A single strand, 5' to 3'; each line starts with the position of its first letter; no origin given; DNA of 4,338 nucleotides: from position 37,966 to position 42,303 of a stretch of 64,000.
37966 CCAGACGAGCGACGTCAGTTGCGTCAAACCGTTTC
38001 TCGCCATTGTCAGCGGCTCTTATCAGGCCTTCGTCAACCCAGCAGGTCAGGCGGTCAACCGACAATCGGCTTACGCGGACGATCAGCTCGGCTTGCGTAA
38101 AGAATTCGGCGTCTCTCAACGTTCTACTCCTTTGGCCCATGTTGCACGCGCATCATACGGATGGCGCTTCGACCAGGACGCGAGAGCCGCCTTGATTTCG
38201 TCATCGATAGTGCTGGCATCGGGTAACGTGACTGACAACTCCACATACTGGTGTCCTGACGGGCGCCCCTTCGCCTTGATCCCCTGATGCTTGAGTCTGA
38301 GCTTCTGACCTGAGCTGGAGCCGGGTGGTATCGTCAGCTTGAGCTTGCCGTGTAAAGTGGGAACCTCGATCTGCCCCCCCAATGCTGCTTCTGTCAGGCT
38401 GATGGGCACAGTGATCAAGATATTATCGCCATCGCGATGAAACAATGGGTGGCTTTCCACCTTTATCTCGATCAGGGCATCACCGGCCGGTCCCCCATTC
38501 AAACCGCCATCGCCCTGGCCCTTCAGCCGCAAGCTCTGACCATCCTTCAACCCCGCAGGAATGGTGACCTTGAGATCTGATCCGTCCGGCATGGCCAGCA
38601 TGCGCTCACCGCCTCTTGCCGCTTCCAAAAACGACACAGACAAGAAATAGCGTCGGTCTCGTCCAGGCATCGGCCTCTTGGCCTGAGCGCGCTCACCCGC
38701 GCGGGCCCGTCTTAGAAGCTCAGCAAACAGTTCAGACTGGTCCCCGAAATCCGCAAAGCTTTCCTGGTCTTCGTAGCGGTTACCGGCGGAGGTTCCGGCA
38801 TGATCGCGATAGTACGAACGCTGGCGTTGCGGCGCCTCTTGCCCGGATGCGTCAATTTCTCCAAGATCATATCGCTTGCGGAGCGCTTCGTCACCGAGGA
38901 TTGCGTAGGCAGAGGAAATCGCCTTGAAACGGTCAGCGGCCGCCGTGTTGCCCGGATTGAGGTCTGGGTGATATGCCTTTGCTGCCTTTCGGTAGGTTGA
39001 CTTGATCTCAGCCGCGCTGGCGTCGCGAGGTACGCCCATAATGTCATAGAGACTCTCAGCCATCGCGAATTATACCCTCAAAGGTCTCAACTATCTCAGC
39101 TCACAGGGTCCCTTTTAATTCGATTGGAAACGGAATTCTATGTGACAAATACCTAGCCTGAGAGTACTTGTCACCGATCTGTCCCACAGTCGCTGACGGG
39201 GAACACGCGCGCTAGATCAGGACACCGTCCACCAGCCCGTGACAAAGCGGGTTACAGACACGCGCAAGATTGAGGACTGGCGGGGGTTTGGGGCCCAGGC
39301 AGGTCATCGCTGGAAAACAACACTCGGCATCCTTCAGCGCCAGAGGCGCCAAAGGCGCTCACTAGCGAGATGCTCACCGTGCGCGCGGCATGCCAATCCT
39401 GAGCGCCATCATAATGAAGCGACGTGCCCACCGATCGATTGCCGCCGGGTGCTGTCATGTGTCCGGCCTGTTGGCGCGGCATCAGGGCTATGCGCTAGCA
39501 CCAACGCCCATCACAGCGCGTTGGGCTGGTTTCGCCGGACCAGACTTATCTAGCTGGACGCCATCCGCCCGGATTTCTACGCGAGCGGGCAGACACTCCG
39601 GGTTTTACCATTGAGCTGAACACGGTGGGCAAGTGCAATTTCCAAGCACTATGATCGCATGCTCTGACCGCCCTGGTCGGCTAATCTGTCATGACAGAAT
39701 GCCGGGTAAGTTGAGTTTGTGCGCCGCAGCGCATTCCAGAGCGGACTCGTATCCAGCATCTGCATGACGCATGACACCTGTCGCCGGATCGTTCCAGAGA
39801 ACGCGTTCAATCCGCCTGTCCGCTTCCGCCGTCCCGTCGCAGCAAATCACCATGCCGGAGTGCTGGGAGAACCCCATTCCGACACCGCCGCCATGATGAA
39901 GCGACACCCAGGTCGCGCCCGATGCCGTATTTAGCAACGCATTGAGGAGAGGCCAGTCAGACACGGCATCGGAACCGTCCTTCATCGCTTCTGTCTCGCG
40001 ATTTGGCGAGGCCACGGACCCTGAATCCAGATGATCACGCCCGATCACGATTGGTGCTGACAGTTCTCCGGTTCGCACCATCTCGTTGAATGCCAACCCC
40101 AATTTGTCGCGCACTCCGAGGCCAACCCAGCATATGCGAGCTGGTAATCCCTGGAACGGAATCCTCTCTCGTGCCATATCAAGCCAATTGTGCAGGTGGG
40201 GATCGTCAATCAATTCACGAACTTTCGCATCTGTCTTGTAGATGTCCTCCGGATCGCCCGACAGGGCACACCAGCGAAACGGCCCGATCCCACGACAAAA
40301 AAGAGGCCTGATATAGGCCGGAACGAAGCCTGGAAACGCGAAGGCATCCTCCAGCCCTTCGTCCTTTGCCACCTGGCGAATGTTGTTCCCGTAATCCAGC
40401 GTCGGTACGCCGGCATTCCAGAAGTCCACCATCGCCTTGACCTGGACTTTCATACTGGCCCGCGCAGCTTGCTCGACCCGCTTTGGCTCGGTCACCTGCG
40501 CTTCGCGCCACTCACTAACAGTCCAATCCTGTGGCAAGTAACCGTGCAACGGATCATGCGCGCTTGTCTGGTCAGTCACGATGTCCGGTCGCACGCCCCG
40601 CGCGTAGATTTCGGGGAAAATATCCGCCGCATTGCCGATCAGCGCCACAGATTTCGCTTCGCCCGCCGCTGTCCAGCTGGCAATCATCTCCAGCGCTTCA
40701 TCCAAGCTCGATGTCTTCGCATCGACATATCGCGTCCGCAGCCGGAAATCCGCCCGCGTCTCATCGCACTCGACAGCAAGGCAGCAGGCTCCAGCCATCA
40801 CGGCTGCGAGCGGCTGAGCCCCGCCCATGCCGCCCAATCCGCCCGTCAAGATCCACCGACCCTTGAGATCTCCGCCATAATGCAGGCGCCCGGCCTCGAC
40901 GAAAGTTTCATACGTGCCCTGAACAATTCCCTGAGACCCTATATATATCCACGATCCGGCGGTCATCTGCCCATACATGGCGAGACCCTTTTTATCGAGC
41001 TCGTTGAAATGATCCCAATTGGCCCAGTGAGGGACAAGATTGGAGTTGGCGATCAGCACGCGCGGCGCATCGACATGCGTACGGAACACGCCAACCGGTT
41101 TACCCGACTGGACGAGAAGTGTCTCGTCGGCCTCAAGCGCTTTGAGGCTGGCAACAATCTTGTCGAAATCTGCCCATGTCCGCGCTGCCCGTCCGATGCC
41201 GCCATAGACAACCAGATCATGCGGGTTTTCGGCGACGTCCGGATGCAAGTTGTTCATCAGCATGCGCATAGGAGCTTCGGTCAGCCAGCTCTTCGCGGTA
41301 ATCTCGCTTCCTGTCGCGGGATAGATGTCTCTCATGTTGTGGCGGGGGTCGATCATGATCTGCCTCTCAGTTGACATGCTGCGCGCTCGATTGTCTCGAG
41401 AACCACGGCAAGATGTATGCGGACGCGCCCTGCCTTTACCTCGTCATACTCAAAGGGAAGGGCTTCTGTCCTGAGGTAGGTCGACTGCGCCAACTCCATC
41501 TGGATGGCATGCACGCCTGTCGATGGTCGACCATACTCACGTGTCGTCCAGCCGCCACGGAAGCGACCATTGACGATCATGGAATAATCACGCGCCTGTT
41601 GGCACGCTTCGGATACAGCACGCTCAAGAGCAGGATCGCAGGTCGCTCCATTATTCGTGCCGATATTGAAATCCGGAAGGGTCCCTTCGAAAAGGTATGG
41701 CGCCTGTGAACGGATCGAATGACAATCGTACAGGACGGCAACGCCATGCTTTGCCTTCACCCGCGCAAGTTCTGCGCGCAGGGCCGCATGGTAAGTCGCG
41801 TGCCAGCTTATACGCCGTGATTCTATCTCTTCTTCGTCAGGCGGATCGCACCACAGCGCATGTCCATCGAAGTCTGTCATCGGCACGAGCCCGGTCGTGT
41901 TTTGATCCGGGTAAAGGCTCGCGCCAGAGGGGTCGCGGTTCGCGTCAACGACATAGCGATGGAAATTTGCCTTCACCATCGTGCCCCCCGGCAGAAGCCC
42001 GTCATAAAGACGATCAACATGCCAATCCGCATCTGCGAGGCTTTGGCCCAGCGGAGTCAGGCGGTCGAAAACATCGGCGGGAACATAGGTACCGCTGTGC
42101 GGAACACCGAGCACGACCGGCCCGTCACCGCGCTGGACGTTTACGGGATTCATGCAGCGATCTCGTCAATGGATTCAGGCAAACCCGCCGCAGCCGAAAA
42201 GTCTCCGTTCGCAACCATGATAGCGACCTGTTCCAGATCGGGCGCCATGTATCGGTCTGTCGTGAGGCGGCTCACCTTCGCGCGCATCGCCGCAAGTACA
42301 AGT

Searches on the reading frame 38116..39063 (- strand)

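Call 29: search_protein_families(library=pfam, proteins=[window:38116-39063:-], max_evalue=0.0001)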
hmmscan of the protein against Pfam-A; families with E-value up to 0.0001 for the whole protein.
window:38116-39063:- (315 aa): 2 families
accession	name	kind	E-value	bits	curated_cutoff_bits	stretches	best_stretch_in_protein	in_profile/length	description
PF01556.23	DnaJ_C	-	3.6e-42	144.4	26.6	1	139-281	3-152/152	DnaJ C terminal domain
PF00226.36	DnaJ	-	9.4e-23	80.5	27.8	1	5-66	2-63/63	DnaJ domain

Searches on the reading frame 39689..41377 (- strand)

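Call 29: search_protein_families(library=pfam, proteins=[window:39689-41377:-], max_evalue=0.0001)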
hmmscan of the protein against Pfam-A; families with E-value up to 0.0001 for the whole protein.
window:39689-41377:- (562 aa): 3 families
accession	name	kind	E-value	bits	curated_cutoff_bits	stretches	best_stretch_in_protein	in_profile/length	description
PF17392.7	Urocanase_C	-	1.2e-89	299.3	23.6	1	358-550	1-194/196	Urocanase C-terminal domain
PF01175.24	Urocanase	-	5.4e-85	284.7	23.2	1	147-355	1-209/209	Urocanase Rossmann-like domain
PF17391.7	Urocanase_N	-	3.8e-58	195.3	23.2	1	21-144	4-127/127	Urocanase N-terminal domain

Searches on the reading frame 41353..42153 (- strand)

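Call 30: search_protein_families(library=pfam, proteins=[window:41353-42153:-], max_evalue=0.0001)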
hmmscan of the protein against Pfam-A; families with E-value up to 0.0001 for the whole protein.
window:41353-42153:- (266 aa): 1 family
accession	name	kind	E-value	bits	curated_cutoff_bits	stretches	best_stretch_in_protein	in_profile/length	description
PF05013.17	FGase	-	1.2e-71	241.8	28.9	1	12-227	2-219/219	N-formylglutamate amidohydrolase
